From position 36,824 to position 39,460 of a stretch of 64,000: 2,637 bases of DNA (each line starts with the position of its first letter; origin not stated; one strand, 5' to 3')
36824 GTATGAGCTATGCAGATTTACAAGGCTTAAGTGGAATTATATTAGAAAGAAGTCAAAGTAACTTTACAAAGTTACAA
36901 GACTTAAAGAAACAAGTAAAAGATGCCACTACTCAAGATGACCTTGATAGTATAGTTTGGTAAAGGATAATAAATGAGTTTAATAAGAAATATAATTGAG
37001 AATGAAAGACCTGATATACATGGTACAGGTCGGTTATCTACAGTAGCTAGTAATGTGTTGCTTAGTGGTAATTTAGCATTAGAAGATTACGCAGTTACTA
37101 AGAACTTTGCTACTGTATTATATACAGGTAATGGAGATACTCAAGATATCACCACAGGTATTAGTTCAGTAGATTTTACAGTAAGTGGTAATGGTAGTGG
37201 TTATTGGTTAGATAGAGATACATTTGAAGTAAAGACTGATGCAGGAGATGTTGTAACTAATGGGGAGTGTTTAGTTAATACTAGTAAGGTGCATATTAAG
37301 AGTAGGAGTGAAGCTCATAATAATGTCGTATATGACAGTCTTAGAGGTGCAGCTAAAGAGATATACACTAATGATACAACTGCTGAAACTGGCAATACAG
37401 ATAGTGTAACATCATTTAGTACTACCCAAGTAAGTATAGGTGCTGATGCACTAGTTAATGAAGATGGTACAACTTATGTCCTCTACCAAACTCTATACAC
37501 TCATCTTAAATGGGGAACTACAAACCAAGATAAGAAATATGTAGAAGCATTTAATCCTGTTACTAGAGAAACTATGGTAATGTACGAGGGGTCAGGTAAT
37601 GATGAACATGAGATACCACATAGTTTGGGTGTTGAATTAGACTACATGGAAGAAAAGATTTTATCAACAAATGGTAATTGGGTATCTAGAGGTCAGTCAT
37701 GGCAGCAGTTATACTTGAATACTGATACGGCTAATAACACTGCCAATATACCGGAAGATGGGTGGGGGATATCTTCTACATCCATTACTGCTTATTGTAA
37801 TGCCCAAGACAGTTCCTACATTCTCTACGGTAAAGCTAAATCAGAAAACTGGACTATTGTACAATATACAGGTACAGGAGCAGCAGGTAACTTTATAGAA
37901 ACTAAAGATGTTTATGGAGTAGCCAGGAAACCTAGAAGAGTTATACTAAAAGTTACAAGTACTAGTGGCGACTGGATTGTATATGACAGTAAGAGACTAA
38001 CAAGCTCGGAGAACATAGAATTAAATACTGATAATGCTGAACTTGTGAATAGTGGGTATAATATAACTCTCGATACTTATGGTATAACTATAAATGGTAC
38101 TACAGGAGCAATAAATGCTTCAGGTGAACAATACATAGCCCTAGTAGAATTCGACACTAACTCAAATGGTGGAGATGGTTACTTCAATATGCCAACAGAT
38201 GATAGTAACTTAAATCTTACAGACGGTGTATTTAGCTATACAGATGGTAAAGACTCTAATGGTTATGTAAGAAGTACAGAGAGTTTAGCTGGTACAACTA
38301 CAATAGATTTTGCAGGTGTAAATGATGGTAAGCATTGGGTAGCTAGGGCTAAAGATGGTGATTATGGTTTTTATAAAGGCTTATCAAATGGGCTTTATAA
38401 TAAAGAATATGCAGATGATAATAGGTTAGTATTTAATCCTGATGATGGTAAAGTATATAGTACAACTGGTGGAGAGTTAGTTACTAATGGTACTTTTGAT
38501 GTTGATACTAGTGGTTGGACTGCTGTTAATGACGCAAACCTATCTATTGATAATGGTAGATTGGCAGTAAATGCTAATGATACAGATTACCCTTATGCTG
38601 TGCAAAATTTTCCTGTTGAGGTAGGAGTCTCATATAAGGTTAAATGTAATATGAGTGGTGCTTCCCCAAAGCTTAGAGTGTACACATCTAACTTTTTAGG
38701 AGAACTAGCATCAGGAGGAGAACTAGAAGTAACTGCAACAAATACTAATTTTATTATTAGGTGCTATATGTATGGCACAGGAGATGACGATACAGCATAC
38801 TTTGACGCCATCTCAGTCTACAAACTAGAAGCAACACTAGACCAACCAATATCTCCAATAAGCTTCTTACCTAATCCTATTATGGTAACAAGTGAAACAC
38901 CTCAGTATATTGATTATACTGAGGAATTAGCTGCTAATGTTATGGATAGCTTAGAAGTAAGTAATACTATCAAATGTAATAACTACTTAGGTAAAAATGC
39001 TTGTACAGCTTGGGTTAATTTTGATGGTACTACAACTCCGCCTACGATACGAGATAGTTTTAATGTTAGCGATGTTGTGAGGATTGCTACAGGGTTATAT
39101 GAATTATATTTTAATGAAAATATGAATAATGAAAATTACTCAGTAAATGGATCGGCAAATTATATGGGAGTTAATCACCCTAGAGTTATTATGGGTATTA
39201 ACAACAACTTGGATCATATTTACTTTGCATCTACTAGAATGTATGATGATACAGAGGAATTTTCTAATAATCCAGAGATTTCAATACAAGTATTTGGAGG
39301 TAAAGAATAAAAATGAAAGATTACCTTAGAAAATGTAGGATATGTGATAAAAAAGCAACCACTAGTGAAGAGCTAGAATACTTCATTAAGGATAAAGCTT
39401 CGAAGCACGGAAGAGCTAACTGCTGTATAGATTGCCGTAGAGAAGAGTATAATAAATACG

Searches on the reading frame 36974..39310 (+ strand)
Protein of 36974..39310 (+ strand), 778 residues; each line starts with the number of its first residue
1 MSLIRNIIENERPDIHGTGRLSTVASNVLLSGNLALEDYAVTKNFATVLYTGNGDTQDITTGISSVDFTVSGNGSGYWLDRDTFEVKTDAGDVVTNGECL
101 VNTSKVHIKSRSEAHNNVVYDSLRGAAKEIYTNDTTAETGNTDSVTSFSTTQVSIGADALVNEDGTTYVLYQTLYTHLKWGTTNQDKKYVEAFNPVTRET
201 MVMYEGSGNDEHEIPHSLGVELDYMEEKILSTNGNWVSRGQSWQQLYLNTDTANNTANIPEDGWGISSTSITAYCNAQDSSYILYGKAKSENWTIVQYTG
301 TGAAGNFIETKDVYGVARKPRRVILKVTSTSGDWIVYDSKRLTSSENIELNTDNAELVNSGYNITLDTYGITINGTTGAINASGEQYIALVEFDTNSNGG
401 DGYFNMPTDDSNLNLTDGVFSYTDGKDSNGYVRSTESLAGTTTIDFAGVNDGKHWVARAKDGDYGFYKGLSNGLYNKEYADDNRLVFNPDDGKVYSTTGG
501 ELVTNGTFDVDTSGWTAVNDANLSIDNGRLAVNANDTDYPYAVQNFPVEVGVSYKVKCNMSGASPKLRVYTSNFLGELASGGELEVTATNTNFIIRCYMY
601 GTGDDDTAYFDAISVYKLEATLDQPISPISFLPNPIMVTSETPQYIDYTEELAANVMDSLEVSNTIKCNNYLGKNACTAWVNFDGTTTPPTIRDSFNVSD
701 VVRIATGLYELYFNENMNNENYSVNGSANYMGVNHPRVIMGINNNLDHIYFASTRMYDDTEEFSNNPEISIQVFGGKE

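Call 58: search_protein_families(library=phrogs, proteins=[window:36974-39310:+], max_evalue=0.00001)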
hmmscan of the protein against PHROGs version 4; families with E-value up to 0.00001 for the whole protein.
window:36974-39310:+ (778 aa): 3 families
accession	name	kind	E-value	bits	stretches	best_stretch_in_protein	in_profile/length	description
phrog_19943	-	head and packaging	1e-19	70.8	1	42-388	899-1212/1227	virion structural protein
phrog_24898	-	tail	2.7e-19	70.5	1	103-389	59-354/371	tail fiber protein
phrog_11355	-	tail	1.1e-12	49.2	1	674-730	27-83/131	tail fiber protein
